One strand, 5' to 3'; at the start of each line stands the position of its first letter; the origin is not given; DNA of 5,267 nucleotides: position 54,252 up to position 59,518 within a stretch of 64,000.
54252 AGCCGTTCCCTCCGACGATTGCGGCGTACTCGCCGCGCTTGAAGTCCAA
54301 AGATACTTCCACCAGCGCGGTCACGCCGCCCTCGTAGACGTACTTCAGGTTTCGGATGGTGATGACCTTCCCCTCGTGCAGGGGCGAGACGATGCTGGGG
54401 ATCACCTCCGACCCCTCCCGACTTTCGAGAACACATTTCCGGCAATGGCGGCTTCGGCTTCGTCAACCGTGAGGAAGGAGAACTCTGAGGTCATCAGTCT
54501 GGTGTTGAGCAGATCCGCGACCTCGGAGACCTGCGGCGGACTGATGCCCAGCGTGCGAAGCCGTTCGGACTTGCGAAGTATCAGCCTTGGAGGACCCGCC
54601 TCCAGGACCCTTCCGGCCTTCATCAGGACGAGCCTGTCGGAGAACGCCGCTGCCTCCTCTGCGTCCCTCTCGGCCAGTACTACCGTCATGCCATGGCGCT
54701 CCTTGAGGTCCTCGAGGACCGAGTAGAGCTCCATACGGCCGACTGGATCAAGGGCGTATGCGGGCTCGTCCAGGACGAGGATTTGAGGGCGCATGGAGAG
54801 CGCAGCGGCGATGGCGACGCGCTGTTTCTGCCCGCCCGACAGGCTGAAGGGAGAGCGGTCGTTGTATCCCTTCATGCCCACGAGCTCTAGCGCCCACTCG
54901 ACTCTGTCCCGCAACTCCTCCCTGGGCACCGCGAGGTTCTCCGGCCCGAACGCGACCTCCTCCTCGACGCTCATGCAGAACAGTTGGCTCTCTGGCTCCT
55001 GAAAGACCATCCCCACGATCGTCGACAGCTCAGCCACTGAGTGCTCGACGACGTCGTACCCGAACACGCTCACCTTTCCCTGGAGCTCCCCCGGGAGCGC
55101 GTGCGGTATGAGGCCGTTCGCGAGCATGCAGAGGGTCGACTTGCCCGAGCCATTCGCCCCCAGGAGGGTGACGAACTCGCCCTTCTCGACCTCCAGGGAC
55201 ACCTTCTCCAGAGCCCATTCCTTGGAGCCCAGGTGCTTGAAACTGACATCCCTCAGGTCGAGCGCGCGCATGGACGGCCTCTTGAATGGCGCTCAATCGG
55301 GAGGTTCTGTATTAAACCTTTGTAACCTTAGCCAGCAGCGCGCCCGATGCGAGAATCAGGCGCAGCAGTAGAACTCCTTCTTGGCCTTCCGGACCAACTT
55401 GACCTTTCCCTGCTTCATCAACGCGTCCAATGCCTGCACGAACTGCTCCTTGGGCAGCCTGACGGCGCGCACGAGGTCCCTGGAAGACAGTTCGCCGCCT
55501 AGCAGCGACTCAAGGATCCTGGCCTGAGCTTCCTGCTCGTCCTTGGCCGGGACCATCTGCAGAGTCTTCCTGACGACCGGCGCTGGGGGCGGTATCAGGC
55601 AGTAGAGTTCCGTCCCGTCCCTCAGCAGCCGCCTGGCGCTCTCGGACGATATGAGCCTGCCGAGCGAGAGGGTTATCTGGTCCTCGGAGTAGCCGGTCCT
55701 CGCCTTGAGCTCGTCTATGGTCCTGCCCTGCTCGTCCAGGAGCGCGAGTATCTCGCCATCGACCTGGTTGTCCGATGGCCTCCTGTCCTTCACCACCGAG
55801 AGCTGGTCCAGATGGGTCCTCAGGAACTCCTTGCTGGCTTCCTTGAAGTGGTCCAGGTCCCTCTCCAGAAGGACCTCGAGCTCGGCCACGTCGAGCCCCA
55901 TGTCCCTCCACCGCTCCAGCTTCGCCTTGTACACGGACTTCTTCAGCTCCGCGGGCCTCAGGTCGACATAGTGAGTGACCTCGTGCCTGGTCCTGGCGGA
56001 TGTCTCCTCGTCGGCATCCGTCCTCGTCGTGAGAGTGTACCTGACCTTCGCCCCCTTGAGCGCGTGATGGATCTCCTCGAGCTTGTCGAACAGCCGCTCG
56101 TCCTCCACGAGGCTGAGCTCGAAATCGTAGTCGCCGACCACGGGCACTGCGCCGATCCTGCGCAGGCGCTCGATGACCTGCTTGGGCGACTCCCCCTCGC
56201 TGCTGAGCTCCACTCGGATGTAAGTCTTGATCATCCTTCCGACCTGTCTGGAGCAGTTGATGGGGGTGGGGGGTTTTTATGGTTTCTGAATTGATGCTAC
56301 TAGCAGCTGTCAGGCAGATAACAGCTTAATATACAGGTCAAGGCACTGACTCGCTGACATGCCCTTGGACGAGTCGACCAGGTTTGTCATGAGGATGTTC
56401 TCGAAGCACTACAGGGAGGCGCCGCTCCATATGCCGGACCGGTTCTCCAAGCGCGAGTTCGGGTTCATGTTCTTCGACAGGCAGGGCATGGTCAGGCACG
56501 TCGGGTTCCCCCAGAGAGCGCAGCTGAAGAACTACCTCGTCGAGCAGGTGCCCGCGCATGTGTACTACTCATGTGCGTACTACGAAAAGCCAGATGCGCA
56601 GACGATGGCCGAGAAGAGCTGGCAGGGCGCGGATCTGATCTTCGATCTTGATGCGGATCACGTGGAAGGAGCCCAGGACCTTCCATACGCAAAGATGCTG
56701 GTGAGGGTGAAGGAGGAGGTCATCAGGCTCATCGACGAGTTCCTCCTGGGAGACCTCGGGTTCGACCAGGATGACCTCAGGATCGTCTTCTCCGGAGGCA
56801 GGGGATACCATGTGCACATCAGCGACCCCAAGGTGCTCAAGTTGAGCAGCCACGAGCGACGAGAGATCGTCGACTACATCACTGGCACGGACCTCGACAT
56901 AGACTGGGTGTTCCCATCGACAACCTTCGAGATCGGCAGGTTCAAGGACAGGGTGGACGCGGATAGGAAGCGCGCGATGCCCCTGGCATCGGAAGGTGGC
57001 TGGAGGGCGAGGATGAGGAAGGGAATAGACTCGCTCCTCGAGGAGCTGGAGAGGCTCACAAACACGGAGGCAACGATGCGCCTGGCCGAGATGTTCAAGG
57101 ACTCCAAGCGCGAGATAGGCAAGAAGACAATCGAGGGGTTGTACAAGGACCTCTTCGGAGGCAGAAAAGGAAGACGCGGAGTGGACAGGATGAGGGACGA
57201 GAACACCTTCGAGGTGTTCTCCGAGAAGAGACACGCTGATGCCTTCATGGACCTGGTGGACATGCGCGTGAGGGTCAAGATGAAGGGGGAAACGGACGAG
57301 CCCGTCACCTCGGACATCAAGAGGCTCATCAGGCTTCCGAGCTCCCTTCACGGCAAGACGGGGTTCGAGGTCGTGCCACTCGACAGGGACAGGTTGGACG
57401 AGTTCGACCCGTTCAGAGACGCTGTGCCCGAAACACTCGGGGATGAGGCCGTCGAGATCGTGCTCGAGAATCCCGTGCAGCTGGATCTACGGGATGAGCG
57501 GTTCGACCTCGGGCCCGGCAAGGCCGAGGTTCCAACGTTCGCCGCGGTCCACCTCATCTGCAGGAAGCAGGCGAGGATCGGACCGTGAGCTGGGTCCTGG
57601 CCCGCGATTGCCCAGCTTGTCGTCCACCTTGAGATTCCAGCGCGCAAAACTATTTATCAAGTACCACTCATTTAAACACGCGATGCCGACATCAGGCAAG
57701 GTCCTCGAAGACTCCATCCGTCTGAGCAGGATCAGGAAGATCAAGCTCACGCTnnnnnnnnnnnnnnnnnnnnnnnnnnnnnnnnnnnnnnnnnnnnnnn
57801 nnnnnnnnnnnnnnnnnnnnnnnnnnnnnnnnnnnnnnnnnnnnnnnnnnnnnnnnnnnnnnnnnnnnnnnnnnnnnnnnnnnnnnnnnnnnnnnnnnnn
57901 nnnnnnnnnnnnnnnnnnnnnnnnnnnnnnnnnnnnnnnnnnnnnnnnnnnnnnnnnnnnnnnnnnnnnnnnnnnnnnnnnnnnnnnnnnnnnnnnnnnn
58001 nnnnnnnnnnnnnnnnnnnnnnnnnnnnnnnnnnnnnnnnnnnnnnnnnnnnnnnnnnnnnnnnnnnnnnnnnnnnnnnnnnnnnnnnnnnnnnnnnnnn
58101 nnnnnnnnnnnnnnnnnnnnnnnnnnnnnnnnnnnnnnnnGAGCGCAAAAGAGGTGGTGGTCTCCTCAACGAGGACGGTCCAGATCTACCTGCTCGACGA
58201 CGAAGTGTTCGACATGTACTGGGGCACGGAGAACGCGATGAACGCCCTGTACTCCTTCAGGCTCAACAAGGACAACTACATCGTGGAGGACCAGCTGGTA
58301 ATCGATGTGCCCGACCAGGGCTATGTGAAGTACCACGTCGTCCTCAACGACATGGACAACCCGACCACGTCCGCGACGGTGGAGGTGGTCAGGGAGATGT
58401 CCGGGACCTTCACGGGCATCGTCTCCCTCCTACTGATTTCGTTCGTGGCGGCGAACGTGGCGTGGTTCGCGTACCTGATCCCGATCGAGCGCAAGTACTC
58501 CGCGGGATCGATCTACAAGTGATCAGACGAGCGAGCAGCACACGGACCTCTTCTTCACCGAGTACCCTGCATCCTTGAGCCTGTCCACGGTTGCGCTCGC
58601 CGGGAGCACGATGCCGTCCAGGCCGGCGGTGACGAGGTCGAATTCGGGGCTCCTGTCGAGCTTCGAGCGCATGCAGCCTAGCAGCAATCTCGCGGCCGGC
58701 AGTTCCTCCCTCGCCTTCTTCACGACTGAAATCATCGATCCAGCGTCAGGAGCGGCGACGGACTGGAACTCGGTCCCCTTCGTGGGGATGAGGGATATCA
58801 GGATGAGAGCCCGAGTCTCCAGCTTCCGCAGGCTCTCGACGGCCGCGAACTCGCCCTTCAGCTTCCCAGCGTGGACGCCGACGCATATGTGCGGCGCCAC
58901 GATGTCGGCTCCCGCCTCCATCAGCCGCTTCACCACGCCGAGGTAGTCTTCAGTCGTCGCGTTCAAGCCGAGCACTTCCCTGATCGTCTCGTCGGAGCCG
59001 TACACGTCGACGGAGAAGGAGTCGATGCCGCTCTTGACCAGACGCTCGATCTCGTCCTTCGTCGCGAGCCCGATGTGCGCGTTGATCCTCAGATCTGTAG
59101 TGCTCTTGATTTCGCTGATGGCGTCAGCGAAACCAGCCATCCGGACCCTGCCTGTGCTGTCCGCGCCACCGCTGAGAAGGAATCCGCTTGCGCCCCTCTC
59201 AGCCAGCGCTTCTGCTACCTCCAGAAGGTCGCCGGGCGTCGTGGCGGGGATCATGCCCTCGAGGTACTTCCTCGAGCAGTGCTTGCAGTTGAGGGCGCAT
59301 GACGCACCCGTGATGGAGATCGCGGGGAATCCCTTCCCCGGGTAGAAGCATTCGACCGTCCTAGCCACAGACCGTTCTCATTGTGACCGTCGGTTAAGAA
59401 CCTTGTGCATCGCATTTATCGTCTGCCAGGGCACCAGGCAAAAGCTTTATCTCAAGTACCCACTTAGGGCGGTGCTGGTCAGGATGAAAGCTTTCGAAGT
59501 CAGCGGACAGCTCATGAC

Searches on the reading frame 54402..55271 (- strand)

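Call 25: search_protein_families(library=pfam, proteins=[window:54402-55271:-], max_evalue=0.0001)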
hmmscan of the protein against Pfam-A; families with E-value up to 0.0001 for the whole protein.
window:54402-55271:- (289 aa): 3 families
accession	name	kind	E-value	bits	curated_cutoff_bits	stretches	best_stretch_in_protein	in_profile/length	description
PF00005.33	ABC_tran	-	3.6e-29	102.5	25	1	21-171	1-136/137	ABC transporter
PF13304.12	AAA_21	-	2.5e-08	34.8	27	0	123-191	220-288/304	AAA domain, putative AbiEii toxin, Type IV TA system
PF02463.25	SMC_N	-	8.3e-07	29.1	40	0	143-203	136-200/220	RecF/RecN/SMC N terminal domain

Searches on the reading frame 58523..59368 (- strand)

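Call 25: search_protein_families(library=pfam, proteins=[window:58523-59368:-], max_evalue=0.0001)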
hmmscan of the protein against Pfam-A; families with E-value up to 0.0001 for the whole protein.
window:58523-59368:- (281 aa): 1 family
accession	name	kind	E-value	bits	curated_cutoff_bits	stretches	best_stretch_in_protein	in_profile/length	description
PF04055.27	Radical_SAM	-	1.9e-15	57.9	29.5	1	20-156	3-143/166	Radical SAM superfamily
